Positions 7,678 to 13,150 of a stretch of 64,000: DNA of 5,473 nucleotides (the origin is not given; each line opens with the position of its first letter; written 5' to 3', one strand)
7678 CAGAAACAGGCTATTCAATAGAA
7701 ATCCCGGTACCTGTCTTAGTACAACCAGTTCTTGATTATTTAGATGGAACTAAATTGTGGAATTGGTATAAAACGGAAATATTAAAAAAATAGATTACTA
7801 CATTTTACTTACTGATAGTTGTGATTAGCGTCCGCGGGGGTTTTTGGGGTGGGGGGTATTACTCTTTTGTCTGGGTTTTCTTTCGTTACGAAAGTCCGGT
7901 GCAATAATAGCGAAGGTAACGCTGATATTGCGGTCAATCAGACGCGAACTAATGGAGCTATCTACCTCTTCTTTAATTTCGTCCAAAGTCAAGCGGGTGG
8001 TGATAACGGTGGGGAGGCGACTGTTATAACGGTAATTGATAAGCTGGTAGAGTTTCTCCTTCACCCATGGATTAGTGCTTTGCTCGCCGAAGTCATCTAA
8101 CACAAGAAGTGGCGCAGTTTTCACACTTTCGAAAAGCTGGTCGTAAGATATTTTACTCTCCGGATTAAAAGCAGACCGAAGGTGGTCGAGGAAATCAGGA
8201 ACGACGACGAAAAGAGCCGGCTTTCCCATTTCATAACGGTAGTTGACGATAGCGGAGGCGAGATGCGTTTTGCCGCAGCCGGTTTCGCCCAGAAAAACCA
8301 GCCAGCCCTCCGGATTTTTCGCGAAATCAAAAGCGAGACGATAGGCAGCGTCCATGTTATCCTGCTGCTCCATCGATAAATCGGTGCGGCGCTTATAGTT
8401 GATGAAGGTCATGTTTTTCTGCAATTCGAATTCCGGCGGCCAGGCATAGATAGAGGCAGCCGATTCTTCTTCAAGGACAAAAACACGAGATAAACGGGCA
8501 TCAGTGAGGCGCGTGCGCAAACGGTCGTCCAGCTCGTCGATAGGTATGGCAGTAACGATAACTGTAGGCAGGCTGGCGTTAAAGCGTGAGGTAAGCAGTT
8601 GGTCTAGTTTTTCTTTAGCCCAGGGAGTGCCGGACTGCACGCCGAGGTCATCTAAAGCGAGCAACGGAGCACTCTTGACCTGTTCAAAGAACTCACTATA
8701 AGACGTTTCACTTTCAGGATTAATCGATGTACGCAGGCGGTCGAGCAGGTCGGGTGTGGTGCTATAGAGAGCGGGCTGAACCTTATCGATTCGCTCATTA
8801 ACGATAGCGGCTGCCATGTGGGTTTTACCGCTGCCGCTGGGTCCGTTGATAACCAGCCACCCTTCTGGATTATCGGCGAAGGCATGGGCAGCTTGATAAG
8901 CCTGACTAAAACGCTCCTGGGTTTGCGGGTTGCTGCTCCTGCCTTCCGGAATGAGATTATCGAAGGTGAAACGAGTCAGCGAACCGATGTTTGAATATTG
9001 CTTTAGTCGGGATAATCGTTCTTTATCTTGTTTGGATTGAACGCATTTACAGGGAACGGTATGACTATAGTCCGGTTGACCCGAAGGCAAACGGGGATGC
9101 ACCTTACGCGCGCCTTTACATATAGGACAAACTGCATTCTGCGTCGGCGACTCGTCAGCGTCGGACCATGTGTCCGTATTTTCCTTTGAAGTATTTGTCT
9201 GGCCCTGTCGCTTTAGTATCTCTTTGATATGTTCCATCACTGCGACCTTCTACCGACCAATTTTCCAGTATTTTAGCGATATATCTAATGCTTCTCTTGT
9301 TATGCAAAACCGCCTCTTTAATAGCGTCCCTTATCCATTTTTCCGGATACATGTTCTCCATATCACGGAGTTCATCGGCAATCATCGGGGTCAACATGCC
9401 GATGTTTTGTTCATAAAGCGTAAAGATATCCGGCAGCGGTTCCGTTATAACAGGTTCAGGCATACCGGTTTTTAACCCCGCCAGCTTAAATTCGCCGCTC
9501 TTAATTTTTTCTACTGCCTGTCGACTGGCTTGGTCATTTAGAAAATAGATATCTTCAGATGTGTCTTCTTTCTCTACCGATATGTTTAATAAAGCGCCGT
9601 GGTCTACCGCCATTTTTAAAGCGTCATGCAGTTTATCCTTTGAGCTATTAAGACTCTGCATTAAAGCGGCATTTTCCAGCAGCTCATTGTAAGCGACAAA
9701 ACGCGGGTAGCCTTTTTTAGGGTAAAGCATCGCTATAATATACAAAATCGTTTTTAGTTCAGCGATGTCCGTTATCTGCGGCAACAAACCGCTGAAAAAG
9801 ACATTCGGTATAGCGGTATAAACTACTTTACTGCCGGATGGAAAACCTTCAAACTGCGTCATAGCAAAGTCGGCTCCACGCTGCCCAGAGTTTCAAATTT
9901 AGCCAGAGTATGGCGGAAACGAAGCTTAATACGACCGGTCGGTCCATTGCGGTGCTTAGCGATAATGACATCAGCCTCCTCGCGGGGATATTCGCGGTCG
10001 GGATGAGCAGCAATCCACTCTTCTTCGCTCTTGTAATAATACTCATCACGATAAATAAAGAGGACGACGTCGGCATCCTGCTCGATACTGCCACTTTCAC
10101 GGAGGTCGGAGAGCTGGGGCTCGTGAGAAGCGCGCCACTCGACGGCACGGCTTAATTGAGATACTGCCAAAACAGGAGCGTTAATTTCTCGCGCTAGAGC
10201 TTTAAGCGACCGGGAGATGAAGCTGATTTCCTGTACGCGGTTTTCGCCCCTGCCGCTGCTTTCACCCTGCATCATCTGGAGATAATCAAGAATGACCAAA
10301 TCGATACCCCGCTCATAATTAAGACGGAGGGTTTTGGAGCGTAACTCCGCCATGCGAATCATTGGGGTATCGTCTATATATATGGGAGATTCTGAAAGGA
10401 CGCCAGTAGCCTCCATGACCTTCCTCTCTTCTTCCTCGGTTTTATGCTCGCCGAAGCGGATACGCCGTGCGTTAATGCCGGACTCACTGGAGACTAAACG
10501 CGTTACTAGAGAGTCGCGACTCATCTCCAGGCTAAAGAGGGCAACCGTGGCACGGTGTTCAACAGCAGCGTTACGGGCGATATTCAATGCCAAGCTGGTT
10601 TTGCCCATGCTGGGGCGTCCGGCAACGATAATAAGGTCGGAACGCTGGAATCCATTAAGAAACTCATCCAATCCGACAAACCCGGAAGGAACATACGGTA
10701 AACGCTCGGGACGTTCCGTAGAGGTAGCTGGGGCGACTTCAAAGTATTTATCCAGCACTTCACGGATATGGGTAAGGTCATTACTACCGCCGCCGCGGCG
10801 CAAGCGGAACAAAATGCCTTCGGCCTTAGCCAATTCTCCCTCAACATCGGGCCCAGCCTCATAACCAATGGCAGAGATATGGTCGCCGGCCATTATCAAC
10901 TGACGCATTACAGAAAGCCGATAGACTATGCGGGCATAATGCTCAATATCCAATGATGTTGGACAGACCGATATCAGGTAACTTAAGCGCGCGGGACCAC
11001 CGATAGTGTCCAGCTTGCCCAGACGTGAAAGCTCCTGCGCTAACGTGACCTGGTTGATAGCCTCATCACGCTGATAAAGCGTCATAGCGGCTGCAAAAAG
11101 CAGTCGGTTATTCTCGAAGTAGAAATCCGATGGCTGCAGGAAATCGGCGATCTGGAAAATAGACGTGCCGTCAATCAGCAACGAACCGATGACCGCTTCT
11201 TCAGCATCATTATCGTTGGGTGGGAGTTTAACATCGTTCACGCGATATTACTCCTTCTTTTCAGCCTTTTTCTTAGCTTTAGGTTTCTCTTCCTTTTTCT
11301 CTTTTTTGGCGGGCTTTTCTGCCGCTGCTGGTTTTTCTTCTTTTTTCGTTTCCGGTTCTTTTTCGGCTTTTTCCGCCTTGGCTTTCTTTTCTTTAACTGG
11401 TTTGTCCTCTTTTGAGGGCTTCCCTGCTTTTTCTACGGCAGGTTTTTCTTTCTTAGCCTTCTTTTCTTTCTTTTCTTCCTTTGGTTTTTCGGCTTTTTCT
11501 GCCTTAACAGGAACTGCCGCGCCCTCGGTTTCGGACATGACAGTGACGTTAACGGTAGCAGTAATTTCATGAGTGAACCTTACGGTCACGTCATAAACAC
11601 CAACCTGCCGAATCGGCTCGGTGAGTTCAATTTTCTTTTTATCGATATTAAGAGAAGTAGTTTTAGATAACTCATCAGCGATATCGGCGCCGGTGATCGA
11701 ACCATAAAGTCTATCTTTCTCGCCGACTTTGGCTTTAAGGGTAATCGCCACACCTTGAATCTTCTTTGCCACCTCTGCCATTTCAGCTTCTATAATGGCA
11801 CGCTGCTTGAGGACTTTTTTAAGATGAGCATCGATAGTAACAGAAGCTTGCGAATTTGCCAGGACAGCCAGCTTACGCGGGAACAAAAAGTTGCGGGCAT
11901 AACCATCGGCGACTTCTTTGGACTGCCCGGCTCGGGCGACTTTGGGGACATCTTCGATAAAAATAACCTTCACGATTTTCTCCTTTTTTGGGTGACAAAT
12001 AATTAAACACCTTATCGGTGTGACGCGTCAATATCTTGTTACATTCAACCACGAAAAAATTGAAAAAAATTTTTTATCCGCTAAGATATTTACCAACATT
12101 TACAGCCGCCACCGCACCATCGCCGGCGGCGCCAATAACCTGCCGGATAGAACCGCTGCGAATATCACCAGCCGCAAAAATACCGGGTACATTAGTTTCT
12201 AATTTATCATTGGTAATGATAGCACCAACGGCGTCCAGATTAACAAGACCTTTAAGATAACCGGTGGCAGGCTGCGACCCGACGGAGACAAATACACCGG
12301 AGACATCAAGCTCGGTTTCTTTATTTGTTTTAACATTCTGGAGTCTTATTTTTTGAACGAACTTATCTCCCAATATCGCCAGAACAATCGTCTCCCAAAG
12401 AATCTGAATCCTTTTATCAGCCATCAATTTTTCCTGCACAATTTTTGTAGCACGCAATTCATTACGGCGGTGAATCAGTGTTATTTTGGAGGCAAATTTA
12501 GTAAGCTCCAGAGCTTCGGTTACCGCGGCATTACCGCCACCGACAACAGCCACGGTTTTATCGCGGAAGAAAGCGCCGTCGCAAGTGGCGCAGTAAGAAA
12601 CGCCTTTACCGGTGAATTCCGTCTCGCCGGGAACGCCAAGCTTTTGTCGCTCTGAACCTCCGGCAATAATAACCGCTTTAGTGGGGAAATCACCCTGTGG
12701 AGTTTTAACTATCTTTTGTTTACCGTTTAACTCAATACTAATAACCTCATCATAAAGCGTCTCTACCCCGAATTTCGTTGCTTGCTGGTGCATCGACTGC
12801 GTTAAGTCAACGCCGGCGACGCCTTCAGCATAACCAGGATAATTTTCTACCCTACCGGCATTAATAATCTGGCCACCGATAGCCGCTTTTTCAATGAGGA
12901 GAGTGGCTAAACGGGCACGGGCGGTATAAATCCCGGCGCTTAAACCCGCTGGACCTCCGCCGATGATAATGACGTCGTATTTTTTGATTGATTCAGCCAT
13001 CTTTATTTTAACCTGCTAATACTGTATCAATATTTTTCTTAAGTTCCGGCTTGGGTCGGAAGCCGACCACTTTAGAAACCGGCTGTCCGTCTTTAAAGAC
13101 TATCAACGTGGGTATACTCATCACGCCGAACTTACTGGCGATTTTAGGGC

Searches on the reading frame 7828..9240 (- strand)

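Call 52: search_protein_families(library=pfam, proteins=[window:7828-9240:-], max_evalue=0.00001)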
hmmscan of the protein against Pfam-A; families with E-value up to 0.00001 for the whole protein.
window:7828-9240:- (471 aa): 12 families
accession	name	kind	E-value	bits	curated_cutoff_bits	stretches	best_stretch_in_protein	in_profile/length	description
PF01695.23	IstB_IS21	-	2.7e-28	99.5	24.1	2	303-438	85-216/238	IstB-like ATP binding protein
PF00308.24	Bac_DnaA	-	9.2e-15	55.6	23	1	90-246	4-156/162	Bacterial DnaA ATPAse domain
PF00004.35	AAA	-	2.1e-10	41.6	21.2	0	130-246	2-124/131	ATPase family associated with various cellular activities (AAA)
PF20720.3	nSTAND3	-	1.2e-08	35.2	27.2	0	126-164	17-55/155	Novel STAND NTPase 3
PF13401.12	AAA_22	-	3.8e-08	34.2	27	0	126-248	5-104/130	AAA domain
PF05729.18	NACHT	-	2.9e-07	30.9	26.7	0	315-333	4-22/167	NACHT domain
PF24883.2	NPHP3_N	-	3.8e-07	30.9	24.8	0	124-151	20-47/164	Nephrocystin 3, N-terminal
PF04851.21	ResIII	-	8.9e-07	29.4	22.5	0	118-172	15-72/164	Type III restriction enzyme, res subunit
PF00910.28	RNA_helicase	-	1.2e-06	29.4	21.5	0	130-205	2-64/105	RNA helicase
PF13191.12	AAA_16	-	1.6e-06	29.2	32.6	0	121-244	20-115/167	AAA ATPase domain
PF00158.32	Sigma54_activat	-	7.3e-06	26.2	20.2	0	108-156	5-52/168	Sigma-54 interaction domain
PF00931.28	NB-ARC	-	8.4e-06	25.7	23.5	0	123-149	16-41/248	NB-ARC domain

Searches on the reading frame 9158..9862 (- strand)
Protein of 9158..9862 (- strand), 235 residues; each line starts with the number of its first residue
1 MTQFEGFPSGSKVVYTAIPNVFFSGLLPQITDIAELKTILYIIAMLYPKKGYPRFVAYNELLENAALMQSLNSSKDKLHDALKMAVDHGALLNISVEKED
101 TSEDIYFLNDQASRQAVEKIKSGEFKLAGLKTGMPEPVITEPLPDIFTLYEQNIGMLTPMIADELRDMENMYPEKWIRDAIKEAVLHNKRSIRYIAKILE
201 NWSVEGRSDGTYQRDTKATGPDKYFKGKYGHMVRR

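Call 54: search_protein_families(library=pfam, proteins=[window:9158-9862:-], max_evalue=0.00001)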
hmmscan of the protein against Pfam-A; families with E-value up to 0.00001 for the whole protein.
window:9158-9862:- (235 aa): 1 family
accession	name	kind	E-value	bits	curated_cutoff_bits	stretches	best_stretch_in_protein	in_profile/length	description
PF07261.16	DnaB_2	-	2.3e-11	43.6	22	1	147-206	1-63/74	Replication initiation and membrane attachment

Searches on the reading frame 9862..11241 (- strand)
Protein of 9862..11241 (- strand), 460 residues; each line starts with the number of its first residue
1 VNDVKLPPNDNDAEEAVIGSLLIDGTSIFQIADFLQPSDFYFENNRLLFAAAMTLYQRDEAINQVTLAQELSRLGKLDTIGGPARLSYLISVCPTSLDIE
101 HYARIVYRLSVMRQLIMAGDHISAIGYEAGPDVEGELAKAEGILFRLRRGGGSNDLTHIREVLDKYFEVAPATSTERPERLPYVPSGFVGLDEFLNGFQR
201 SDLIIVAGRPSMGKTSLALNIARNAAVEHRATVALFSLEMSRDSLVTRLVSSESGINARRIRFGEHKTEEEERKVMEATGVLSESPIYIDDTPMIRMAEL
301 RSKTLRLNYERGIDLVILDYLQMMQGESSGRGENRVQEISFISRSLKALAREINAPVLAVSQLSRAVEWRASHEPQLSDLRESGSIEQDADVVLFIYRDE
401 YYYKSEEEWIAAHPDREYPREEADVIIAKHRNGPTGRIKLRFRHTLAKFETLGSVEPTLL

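Call 52: search_protein_families(library=pfam, proteins=[window:9862-11241:-], max_evalue=0.00001)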
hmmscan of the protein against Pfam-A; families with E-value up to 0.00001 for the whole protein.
window:9862-11241:- (460 aa): 3 families
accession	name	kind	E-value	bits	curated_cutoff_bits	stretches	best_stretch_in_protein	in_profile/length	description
PF03796.21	DnaB_C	-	5.5e-100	334.4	27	1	184-450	2-254/255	DnaB-like helicase C terminal domain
PF00772.26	DnaB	-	7.1e-28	97.1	23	1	7-107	2-102/103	DnaB-like helicase N terminal domain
PF13481.12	AAA_25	-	3.3e-10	40.4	27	1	199-364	31-191/195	AAA domain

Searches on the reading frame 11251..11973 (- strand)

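Call 54: search_protein_families(library=pfam, proteins=[window:11251-11973:-], max_evalue=0.00001)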
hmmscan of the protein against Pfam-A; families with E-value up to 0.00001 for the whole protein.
window:11251-11973:- (241 aa): 2 families
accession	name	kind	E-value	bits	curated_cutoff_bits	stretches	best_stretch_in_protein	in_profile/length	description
PF03948.19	Ribosomal_L9_C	-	1e-26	93.6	23.2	1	64-146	2-85/86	Ribosomal protein L9, C-terminal domain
PF01281.25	Ribosomal_L9_N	-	4.7e-18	64.9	20.7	1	1-42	1-42/47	Ribosomal protein L9, N-terminal domain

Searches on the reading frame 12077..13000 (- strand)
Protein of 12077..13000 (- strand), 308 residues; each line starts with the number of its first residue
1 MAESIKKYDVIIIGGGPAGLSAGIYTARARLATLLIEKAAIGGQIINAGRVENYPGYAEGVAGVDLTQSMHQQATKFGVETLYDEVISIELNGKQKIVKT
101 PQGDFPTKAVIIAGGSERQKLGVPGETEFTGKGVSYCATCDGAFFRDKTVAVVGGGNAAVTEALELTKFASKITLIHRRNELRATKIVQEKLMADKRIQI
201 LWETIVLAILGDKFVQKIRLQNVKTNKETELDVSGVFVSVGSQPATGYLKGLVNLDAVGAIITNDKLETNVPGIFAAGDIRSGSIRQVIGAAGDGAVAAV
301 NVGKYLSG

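Call 52: search_protein_families(library=pfam, proteins=[window:12077-13000:-], max_evalue=0.00001)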
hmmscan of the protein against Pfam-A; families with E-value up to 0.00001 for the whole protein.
window:12077-13000:- (308 aa): 9 families
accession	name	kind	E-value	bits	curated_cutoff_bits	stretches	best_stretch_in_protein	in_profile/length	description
PF07992.20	Pyr_redox_2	-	3.1e-48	165.1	26.1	1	8-295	1-291/291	Pyridine nucleotide-disulphide oxidoreductase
PF13738.12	Pyr_redox_3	-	1.1e-25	91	30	1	82-278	100-305/305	Pyridine nucleotide-disulphide oxidoreductase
PF00070.33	Pyr_redox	-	3.2e-12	47.2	22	1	150-221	2-80/82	Pyridine nucleotide-disulphide oxidoreductase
PF01266.30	DAO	-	7.8e-11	42.5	27.9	0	9-44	1-38/353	FAD dependent oxidoreductase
PF00890.30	FAD_binding_2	-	3.7e-08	33.4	20.4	1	9-49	1-42/414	FAD binding domain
PF03486.20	HI0933_like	-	1.8e-07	31.3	50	0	9-49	2-43/244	HI0933-like protein Rossmann domain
PF12831.13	FAD_oxidored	-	3.3e-07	30.4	27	1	9-57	1-50/416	FAD dependent oxidoreductase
PF01946.23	Thi4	-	5.8e-07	29.4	26.2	0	5-49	15-61/235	Thi4 family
PF13450.12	NAD_binding_8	-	6.8e-07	29.9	21.9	0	12-45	1-35/68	NAD(P)-binding Rossmann-like domain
